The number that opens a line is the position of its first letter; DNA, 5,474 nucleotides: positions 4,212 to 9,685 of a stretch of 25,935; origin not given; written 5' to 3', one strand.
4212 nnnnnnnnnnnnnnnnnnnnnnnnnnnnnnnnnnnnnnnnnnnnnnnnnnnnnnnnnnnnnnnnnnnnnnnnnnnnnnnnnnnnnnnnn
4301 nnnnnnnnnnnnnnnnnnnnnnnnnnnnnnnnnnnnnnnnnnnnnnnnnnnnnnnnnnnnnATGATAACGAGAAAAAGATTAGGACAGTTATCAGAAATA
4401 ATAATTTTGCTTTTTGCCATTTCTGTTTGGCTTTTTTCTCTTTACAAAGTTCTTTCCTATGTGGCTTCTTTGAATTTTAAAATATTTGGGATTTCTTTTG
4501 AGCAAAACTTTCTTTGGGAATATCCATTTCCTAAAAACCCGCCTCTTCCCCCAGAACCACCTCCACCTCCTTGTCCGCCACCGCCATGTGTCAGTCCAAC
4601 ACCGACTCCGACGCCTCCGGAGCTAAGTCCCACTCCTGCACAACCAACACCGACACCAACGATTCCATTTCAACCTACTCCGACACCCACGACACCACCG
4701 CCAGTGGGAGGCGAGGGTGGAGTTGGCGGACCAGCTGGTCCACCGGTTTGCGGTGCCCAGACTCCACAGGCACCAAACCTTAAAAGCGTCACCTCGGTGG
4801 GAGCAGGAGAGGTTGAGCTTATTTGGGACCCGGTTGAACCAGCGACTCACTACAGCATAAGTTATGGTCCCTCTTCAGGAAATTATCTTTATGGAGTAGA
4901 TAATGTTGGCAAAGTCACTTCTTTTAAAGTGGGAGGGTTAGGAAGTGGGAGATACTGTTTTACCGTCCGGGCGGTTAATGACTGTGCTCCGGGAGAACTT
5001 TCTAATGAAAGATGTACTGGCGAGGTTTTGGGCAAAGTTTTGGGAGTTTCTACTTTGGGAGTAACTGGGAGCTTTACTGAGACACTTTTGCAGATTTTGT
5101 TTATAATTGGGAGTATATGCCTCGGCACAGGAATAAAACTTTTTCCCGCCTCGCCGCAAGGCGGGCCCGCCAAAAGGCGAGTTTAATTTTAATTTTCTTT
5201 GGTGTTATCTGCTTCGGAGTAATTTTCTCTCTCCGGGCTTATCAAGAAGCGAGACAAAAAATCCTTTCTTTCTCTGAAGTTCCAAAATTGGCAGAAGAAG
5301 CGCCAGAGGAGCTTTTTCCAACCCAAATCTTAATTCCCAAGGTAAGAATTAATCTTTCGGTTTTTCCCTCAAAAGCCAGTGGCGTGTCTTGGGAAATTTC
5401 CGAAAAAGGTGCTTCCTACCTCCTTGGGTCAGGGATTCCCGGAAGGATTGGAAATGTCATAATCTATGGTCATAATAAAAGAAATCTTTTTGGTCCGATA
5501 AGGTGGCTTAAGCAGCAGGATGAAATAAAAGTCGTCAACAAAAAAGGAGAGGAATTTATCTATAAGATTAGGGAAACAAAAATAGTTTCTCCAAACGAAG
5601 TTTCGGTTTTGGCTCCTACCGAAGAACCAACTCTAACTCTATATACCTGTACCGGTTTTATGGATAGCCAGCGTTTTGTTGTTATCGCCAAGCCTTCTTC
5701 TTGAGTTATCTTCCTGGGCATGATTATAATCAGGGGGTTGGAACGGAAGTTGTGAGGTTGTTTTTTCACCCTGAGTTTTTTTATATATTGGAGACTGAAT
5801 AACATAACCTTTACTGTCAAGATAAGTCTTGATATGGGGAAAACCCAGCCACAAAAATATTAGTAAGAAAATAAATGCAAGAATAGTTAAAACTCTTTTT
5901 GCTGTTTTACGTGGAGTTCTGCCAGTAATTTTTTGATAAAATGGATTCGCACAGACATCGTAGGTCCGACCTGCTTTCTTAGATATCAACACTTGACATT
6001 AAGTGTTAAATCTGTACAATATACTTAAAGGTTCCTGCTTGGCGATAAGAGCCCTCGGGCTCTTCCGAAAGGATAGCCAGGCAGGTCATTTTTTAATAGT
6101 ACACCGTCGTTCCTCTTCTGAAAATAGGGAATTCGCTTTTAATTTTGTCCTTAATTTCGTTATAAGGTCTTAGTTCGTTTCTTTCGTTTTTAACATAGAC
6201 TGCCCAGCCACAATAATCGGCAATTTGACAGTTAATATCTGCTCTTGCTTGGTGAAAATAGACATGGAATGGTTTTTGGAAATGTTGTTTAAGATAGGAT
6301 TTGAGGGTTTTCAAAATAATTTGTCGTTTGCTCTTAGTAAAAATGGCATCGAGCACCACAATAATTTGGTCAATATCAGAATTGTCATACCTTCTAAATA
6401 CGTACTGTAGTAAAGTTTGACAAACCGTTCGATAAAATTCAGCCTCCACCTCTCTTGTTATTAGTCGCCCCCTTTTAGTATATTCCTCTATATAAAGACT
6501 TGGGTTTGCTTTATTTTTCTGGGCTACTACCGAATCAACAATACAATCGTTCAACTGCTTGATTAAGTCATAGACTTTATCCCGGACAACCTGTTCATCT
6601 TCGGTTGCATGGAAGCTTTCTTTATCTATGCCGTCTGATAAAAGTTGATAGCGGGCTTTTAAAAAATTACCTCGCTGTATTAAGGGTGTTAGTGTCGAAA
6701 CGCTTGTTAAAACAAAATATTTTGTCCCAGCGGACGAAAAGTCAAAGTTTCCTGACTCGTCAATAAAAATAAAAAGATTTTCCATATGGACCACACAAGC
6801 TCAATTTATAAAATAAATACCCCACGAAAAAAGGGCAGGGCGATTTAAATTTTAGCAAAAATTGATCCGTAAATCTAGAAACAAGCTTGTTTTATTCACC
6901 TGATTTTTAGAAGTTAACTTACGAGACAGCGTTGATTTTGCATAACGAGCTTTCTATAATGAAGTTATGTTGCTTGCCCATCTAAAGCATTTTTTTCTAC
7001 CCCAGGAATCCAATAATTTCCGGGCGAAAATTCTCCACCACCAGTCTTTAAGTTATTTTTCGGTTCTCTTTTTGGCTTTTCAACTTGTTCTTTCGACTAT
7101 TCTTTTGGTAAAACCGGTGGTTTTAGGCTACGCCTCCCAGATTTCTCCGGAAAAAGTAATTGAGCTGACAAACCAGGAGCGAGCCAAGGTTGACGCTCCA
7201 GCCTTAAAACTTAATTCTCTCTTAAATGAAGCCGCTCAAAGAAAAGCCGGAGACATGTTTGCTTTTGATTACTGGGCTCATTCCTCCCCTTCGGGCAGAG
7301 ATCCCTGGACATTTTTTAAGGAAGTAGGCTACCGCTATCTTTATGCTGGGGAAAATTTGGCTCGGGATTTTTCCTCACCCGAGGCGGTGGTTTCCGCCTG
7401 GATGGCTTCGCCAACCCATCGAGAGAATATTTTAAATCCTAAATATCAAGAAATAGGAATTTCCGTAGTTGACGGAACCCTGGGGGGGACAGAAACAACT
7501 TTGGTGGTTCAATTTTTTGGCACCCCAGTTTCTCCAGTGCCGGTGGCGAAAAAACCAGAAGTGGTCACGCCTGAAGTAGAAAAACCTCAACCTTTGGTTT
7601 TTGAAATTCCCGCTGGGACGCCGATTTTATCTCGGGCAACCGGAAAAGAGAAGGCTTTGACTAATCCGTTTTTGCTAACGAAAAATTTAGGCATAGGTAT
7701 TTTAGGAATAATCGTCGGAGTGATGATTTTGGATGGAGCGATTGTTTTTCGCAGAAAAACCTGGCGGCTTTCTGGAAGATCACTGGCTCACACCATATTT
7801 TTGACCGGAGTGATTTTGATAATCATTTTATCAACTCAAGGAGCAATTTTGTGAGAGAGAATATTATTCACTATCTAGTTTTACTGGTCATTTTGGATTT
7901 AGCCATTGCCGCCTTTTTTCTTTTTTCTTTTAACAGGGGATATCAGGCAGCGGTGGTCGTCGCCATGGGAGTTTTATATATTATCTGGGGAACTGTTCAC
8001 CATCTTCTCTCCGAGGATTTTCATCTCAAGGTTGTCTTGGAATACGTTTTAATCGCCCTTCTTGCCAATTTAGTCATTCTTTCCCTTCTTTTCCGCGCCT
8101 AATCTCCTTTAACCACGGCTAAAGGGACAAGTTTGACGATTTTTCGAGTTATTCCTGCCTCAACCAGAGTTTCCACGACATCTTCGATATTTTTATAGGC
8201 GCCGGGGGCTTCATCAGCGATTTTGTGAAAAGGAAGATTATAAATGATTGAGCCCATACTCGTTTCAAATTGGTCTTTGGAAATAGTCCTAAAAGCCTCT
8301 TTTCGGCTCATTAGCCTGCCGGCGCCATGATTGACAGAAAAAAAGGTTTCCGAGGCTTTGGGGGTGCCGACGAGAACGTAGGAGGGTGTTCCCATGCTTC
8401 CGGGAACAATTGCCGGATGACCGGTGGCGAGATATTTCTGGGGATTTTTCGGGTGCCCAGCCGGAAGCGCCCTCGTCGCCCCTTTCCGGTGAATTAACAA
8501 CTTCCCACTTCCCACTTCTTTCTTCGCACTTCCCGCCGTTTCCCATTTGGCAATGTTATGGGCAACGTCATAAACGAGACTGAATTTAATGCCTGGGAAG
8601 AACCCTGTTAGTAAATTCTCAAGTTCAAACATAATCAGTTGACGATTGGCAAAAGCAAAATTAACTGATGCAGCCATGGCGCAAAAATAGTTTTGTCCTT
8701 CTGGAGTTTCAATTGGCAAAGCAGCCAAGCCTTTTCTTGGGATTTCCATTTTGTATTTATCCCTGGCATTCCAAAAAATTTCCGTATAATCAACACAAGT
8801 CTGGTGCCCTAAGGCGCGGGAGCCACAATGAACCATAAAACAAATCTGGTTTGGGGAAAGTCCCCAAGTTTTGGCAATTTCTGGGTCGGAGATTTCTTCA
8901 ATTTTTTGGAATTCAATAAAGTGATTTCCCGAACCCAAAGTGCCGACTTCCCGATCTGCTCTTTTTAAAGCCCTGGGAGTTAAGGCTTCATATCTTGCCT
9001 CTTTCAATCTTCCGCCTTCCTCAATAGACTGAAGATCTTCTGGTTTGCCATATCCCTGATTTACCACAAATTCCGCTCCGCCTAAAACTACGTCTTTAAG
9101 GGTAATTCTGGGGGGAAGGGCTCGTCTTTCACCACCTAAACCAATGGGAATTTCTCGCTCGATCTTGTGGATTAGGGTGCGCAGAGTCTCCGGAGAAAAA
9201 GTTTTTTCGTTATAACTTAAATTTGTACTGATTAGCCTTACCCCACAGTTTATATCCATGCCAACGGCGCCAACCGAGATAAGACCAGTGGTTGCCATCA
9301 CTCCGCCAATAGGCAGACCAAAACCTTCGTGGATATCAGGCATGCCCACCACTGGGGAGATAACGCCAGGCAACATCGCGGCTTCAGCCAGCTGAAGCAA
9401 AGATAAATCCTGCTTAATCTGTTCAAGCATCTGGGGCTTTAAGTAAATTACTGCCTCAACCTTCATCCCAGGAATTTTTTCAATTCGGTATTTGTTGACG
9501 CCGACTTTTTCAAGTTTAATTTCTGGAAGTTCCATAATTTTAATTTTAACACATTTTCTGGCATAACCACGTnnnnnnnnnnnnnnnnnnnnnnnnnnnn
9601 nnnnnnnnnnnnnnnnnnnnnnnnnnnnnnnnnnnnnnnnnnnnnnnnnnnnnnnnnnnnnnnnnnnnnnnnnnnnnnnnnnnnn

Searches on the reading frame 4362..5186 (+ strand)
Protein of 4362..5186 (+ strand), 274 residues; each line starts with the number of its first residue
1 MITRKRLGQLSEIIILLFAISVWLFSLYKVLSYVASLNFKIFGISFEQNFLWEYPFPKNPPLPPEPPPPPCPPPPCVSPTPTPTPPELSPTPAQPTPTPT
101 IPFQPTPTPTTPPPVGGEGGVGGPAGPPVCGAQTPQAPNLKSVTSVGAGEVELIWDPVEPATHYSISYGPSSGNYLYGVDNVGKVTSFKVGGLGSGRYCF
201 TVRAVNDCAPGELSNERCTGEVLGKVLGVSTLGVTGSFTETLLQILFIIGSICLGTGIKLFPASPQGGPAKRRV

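Call 7: search_protein_families(library=pfam, proteins=[window:4362-5186:+], max_evalue=0.01)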
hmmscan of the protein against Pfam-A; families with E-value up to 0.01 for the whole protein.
window:4362-5186:+ (274 aa): 1 family
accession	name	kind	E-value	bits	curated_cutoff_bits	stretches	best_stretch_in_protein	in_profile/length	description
PF00041.27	fn3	-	0.00025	21.6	25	1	138-214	3-78/84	Fibronectin type III domain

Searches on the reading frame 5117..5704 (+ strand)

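Call 7: search_protein_families(library=pfam, proteins=[window:5117-5704:+], max_evalue=0.01)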
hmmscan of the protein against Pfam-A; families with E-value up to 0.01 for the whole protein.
window:5117-5704:+ (195 aa): 1 family
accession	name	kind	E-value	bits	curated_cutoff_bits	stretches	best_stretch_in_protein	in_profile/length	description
PF04203.18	Sortase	-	2.7e-24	85.7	26.6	1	71-193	1-124/125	Sortase domain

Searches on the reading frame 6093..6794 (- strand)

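Call 7: search_protein_families(library=pfam, proteins=[window:6093-6794:-], max_evalue=0.01)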
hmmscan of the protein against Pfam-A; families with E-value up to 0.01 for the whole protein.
window:6093-6794:- (233 aa): 2 families
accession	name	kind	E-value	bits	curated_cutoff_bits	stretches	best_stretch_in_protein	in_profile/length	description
PF12686.12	DUF3800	-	3.1e-11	44.6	21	1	8-200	1-147/149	Protein of unknown function (DUF3800)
PF21684.2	PipB2_N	-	0.00018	22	27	1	48-129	27-105/107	Secreted effector protein PipB2, N-terminal domain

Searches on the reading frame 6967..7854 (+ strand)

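Call 7: search_protein_families(library=pfam, proteins=[window:6967-7854:+], max_evalue=0.01)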
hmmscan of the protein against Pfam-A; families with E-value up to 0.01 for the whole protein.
window:6967-7854:+ (295 aa): 1 family
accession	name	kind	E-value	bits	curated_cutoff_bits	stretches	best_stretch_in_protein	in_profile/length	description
PF00188.32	CAP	-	6.3e-19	69.4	21.1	1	66-181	2-115/117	Cysteine-rich secretory protein family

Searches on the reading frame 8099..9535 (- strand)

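Call 7: search_protein_families(library=pfam, proteins=[window:8099-9535:-], max_evalue=0.01)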
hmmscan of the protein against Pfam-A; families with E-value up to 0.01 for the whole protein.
window:8099-9535:- (478 aa): 1 family
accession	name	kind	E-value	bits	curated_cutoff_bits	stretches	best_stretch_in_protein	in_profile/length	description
PF01139.22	RtcB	-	4.1e-139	464.9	27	1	48-477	1-426/426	tRNA-splicing ligase RtcB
